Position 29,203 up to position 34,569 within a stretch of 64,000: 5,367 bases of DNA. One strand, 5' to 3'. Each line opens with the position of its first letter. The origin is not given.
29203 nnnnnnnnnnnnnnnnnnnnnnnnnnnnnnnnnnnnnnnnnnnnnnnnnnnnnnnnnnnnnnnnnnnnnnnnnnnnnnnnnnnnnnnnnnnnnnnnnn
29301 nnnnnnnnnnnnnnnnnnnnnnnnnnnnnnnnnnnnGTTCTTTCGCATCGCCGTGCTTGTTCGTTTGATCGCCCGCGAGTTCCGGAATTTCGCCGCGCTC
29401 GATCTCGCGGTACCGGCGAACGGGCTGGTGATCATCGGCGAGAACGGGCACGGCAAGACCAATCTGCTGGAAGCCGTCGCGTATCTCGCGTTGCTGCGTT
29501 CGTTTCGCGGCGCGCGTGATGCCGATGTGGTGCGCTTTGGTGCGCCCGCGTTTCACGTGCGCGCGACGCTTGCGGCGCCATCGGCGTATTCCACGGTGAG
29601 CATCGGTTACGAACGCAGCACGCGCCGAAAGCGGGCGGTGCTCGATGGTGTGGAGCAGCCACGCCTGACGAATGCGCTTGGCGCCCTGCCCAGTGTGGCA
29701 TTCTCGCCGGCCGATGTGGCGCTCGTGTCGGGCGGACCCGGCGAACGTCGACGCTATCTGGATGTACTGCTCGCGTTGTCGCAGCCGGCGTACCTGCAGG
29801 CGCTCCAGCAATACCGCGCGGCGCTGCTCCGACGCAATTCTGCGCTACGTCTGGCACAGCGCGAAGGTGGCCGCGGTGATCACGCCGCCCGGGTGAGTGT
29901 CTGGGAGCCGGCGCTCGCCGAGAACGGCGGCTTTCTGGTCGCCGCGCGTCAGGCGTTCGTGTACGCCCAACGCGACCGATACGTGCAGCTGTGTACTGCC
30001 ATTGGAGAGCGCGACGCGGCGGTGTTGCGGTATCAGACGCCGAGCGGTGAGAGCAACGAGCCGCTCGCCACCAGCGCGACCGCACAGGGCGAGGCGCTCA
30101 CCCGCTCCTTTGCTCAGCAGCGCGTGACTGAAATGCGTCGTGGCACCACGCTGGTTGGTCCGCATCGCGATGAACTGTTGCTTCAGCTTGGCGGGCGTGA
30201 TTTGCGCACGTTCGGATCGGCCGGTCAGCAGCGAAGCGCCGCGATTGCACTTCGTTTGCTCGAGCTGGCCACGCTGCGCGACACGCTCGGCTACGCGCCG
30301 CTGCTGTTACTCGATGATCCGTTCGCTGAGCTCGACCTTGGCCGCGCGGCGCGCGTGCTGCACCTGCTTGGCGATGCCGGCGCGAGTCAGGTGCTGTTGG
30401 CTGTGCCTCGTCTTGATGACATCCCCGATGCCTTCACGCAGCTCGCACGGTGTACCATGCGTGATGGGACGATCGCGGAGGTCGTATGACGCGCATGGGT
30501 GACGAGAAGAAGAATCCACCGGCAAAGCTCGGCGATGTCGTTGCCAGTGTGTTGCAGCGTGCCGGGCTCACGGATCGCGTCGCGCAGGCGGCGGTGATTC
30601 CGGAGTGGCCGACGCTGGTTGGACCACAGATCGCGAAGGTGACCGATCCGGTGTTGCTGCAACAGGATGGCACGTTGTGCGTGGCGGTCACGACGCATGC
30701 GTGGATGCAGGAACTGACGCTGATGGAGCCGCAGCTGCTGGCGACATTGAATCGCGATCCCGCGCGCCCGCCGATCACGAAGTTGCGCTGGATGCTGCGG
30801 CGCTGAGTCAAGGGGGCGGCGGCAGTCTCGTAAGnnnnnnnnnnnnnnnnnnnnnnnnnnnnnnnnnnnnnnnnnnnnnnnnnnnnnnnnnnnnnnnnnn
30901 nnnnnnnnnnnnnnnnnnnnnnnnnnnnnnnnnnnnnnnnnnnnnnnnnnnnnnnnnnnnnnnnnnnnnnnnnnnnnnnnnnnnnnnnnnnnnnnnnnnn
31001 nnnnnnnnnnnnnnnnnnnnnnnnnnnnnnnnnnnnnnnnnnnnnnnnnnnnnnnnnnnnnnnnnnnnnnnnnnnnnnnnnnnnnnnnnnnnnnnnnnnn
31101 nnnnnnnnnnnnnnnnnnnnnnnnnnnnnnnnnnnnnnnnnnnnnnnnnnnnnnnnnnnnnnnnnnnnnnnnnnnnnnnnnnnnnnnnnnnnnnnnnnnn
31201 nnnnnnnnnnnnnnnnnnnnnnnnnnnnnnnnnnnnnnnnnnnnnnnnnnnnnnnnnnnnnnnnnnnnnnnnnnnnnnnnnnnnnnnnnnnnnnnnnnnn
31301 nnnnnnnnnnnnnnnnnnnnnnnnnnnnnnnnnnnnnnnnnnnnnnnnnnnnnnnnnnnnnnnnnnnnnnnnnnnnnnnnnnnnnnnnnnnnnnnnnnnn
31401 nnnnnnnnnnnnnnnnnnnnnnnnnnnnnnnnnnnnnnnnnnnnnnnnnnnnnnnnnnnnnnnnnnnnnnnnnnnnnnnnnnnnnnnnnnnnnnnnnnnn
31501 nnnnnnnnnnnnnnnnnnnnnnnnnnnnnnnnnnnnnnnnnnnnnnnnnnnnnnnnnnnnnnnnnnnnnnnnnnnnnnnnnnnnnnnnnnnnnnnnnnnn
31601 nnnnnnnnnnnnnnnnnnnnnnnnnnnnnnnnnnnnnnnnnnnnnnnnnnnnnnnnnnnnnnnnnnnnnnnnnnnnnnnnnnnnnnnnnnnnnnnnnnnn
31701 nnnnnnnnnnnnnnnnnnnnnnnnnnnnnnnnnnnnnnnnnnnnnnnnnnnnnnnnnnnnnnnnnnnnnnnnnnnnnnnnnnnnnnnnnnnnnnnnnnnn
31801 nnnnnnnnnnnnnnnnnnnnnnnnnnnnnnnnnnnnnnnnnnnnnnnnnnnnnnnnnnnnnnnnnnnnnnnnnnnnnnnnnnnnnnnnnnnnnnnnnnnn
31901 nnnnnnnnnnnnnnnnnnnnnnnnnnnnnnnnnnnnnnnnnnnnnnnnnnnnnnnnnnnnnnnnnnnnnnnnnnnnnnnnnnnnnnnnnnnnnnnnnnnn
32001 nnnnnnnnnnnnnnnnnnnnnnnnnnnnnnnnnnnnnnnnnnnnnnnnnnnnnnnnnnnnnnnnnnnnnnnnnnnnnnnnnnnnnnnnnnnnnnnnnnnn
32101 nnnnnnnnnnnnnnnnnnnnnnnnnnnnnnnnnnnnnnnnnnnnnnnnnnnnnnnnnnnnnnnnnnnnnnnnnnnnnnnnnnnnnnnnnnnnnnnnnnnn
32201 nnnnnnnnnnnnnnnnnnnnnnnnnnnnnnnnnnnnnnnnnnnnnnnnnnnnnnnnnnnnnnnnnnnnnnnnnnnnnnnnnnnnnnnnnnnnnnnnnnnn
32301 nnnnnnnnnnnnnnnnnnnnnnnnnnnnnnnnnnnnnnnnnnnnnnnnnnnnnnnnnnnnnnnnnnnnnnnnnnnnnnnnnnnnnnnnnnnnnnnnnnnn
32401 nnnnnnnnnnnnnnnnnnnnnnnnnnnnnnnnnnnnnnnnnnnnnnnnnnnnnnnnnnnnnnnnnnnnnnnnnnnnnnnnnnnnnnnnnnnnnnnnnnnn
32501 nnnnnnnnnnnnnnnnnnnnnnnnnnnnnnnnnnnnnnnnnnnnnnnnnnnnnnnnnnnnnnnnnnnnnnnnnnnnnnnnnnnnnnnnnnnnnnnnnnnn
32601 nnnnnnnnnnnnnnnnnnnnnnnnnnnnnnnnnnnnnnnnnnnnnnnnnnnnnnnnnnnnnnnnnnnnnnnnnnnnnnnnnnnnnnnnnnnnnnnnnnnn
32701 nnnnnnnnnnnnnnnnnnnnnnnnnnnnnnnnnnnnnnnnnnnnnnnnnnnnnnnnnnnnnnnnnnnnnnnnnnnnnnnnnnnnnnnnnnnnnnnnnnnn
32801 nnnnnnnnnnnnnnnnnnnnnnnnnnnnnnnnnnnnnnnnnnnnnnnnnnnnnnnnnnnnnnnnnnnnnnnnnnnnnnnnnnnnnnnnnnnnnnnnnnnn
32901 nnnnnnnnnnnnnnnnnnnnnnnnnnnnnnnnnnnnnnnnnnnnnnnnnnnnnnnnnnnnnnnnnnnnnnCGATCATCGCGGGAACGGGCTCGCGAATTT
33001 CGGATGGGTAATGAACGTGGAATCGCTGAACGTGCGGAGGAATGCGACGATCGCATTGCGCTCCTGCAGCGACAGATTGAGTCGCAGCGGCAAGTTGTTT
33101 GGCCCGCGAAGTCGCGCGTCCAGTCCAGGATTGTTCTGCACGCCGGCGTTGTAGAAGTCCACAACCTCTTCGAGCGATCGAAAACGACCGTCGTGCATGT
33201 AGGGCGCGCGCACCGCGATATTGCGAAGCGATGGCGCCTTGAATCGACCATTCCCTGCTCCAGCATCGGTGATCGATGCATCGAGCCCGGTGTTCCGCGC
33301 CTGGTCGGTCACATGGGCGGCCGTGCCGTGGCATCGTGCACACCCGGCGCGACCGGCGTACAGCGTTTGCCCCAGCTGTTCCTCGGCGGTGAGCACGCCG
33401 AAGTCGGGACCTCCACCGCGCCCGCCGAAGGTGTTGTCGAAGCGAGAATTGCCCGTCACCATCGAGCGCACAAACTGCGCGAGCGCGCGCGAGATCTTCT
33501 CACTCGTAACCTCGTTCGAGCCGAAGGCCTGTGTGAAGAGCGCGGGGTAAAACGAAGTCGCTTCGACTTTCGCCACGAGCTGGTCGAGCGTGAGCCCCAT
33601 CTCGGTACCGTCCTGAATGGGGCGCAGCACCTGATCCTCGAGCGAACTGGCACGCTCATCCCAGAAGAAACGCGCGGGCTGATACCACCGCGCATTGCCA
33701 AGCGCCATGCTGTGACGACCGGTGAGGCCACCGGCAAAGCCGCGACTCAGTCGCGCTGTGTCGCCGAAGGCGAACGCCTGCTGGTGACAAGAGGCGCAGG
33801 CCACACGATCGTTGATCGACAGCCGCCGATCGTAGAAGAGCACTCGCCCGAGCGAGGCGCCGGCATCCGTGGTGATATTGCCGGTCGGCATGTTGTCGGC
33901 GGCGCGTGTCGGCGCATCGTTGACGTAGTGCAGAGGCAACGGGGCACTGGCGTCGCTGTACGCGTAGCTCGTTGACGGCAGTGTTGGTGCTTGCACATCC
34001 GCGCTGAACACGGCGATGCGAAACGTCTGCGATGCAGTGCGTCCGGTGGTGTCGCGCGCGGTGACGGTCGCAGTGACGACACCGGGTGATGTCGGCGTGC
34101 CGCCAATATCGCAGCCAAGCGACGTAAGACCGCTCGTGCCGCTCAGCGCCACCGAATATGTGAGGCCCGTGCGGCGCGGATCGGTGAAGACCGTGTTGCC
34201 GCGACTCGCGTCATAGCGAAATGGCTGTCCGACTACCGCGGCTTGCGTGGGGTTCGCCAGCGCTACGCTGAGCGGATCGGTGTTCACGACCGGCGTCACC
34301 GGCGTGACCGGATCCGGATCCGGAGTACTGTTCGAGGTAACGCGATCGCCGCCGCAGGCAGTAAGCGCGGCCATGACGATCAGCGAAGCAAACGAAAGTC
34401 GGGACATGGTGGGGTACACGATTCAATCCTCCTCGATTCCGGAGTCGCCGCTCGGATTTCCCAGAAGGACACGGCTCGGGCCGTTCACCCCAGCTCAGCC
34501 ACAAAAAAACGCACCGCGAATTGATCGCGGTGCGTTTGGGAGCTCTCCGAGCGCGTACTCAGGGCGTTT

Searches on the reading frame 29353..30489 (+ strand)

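Call 27: search_protein_families(library=pfam, proteins=[window:29353-30489:+], max_evalue=0.00001)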
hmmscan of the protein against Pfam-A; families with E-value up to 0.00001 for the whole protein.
window:29353-30489:+ (378 aa): 2 families
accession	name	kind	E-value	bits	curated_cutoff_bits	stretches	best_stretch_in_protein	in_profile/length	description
PF02463.25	SMC_N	-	3.7e-12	46.6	40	1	2-357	2-202/220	RecF/RecN/SMC N terminal domain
PF13304.12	AAA_21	-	6.1e-09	36.8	27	0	26-48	3-25/304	AAA domain, putative AbiEii toxin, Type IV TA system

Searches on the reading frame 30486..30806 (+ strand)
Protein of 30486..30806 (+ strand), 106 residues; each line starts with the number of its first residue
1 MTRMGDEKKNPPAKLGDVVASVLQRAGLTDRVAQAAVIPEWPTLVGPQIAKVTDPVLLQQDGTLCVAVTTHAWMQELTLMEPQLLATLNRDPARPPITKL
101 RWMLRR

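Call 27: search_protein_families(library=pfam, proteins=[window:30486-30806:+], max_evalue=0.00001)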
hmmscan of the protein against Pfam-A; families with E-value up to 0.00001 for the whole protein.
window:30486-30806:+ (106 aa): 1 family
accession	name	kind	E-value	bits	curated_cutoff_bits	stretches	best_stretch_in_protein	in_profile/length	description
PF05258.17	DciA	-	2.1e-18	66.7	24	1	14-101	1-88/89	Dna[CI] antecedent, DciA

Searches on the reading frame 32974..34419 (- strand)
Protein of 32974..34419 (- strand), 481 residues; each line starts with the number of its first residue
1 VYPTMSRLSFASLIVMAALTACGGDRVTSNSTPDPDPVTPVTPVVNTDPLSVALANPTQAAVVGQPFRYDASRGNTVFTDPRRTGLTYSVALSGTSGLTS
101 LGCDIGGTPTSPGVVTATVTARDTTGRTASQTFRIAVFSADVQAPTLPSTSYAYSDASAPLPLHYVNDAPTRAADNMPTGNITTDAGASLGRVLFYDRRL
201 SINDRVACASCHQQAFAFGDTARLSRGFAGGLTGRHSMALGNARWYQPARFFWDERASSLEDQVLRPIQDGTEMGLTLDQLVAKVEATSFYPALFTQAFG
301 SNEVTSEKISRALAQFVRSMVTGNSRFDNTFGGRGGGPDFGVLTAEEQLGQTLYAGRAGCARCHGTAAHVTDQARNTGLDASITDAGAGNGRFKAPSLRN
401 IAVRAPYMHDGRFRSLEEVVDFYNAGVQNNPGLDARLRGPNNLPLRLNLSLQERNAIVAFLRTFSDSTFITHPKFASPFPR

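Call 27: search_protein_families(library=pfam, proteins=[window:32974-34419:-], max_evalue=0.00001)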
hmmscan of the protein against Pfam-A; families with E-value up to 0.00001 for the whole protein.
window:32974-34419:- (481 aa): 2 families
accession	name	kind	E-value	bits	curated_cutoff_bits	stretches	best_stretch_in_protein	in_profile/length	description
PF03150.19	CCP_MauG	-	2e-51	175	25.6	1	186-333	2-146/149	Di-haem cytochrome c peroxidase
PF00034.26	Cytochrom_C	-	1e-06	30.4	21.3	0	349-463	3-88/90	Cytochrome c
